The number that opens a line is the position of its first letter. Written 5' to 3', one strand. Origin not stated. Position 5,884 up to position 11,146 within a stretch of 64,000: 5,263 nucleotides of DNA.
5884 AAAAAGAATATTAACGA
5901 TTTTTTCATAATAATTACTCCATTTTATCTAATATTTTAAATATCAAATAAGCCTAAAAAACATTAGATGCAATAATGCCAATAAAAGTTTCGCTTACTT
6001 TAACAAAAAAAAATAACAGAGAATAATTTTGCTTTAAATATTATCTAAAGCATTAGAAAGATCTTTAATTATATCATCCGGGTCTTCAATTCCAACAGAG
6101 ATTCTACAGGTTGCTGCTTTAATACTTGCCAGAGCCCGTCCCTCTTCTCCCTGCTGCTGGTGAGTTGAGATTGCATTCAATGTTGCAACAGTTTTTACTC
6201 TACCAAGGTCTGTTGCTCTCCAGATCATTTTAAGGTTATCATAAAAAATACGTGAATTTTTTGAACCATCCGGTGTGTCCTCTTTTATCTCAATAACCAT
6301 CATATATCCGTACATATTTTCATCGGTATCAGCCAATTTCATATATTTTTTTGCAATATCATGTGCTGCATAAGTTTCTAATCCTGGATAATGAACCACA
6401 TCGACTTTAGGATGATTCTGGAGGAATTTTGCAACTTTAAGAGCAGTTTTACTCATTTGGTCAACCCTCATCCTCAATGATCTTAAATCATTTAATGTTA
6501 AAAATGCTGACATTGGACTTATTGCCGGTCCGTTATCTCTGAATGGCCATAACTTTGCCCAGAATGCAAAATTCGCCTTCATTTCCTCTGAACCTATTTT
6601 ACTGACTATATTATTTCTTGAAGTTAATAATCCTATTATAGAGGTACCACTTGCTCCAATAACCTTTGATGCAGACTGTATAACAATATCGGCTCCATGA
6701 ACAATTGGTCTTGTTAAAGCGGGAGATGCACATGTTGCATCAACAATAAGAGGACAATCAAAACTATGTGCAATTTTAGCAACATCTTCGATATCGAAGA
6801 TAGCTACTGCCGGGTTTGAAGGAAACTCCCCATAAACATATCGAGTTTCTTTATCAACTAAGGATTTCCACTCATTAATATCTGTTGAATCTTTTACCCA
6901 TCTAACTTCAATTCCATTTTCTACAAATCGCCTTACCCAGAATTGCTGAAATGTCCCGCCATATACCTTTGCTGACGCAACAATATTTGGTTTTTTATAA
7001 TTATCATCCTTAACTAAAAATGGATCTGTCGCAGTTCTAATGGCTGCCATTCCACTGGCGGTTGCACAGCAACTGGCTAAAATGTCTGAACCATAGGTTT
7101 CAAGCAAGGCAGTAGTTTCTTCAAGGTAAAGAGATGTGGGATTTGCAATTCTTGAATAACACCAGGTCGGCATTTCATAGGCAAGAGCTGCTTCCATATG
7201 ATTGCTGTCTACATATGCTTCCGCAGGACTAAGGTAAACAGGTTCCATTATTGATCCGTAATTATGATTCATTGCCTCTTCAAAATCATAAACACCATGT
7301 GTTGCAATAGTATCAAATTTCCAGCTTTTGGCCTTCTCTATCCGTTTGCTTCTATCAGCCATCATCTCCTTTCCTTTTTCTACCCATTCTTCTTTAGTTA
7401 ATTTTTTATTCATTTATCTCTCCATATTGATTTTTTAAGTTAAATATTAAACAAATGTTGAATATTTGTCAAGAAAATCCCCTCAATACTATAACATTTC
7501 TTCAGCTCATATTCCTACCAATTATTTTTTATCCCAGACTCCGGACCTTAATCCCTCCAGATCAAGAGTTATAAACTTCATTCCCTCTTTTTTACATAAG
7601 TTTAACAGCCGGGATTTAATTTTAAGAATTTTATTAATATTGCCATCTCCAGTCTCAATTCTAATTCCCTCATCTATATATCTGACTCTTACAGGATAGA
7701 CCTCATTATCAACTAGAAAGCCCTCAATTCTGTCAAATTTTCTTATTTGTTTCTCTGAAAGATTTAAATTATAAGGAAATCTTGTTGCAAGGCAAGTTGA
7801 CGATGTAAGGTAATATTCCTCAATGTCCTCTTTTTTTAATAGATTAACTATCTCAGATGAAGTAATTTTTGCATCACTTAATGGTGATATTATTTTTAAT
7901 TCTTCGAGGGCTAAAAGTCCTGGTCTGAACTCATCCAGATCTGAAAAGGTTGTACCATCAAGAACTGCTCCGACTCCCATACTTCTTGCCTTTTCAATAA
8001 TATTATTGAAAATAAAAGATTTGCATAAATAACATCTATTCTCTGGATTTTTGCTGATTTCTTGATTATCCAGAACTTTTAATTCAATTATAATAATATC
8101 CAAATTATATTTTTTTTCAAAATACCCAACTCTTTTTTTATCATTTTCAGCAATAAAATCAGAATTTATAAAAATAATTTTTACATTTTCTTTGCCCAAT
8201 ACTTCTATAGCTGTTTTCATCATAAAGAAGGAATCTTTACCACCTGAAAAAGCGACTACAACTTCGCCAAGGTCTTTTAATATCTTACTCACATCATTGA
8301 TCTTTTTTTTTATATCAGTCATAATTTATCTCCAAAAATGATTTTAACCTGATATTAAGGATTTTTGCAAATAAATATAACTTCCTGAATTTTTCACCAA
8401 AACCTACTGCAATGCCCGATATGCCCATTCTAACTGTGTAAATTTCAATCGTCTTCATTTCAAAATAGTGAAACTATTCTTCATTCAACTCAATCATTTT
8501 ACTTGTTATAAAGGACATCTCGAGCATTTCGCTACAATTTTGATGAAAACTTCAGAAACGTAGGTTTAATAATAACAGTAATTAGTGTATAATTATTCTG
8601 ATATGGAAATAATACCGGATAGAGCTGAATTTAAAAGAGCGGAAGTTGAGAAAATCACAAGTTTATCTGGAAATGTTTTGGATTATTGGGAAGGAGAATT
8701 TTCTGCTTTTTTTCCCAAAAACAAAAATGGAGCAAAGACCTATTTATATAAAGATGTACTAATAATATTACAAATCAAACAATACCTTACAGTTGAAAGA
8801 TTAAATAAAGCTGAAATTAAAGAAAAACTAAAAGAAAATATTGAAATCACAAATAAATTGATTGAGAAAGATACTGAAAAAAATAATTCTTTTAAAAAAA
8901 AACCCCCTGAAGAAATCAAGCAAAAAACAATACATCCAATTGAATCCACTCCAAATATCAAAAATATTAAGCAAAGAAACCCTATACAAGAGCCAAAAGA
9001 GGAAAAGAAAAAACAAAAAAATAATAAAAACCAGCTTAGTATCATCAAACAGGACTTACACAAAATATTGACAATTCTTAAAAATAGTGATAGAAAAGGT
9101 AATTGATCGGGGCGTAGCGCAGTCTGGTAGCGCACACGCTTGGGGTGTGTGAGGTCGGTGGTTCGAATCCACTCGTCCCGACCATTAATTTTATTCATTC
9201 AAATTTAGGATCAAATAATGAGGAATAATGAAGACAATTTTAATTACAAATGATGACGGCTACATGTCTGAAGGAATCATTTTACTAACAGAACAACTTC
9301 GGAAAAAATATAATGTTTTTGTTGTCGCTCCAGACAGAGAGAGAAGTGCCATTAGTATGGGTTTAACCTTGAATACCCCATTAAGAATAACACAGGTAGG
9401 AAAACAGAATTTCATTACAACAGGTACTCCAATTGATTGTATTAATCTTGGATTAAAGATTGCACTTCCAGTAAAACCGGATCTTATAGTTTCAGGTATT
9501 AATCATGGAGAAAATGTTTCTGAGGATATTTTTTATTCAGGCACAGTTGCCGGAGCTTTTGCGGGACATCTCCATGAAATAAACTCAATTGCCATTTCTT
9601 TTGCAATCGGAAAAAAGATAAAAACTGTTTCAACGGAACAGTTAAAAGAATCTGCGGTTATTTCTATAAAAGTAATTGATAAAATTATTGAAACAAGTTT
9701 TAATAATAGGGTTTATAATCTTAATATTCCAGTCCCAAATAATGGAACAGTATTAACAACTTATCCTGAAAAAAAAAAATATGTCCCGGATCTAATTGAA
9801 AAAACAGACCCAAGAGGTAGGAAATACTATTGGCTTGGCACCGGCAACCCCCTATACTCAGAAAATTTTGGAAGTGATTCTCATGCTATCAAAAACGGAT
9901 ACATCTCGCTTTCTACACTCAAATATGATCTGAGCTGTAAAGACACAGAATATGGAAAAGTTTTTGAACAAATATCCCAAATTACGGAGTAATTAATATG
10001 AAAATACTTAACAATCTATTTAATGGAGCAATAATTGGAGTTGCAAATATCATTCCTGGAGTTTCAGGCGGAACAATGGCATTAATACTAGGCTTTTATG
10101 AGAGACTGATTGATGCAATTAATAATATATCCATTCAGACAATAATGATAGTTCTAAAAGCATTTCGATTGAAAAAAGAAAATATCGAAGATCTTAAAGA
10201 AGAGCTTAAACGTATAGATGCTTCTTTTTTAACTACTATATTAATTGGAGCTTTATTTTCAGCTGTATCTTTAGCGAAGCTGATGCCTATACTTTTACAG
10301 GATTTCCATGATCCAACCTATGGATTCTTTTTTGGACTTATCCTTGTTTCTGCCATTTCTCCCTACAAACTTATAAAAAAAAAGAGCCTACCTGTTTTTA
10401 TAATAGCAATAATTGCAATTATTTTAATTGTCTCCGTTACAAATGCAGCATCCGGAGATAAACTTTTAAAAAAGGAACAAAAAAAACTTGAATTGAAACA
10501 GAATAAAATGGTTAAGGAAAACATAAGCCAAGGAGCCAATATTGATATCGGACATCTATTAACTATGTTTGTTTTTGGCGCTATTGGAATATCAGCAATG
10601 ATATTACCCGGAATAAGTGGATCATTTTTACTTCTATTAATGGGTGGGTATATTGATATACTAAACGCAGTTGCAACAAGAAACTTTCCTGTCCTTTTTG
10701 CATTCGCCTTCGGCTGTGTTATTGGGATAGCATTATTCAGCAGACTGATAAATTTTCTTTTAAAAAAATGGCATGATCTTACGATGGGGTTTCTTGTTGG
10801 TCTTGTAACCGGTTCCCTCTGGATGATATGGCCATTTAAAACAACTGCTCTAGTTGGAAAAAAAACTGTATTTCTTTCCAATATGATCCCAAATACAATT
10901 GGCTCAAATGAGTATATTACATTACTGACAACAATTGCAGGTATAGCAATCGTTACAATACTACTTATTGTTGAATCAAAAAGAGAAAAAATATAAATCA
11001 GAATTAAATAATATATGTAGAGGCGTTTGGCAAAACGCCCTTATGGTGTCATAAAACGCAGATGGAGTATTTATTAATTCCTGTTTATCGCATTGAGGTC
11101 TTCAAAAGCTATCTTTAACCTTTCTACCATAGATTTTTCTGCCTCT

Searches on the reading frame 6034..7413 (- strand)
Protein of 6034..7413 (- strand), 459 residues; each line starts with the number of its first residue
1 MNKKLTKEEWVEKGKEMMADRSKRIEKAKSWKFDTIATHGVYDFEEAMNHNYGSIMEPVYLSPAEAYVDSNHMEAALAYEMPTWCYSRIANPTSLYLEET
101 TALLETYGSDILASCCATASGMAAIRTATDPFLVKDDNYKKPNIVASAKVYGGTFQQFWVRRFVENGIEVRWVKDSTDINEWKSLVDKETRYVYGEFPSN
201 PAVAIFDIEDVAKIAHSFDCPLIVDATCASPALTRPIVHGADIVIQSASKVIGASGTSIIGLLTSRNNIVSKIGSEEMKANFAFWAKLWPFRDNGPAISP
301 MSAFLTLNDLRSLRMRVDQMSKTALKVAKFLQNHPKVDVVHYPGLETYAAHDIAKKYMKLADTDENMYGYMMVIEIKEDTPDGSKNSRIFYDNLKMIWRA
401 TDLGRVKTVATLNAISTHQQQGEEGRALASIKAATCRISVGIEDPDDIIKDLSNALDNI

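Call 29: search_protein_families(library=pfam, proteins=[window:6034-7413:-], max_evalue=0.00001)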
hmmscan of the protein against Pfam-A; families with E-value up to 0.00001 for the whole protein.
window:6034-7413:- (459 aa): 2 families
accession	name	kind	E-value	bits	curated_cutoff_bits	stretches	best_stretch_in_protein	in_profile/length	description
PF01053.26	Cys_Met_Meta_PP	-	4e-85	286.1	27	1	49-456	12-380/381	Cys/Met metabolism PLP-dependent enzyme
PF00266.25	Aminotran_5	-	7.5e-06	25.6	21.5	0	167-268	113-216/371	Aminotransferase class-V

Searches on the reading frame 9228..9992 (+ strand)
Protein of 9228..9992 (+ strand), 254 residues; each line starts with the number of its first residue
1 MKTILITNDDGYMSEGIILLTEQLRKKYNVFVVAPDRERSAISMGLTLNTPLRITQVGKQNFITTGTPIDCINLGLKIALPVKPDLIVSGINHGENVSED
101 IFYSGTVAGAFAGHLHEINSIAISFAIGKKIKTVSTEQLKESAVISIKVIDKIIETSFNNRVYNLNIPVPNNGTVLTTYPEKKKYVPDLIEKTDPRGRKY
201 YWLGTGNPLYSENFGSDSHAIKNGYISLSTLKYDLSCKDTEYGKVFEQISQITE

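Call 29: search_protein_families(library=pfam, proteins=[window:9228-9992:+], max_evalue=0.00001)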
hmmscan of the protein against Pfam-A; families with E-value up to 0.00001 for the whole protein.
window:9228-9992:+ (254 aa): 1 family
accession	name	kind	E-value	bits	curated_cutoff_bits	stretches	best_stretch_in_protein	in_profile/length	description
PF01975.23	SurE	-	5.5e-50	170.2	22.1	1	4-172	1-172/189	Survival protein SurE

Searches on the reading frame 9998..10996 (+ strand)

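Call 29: search_protein_families(library=pfam, proteins=[window:9998-10996:+], max_evalue=0.00001)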
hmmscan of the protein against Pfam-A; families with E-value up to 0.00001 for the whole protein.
window:9998-10996:+ (332 aa): 1 family
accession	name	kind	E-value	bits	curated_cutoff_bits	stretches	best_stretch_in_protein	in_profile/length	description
PF04018.18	VCA0040-like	-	3.4e-68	230.3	26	1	13-287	1-238/246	Undecaprenyl phosphate translocase-like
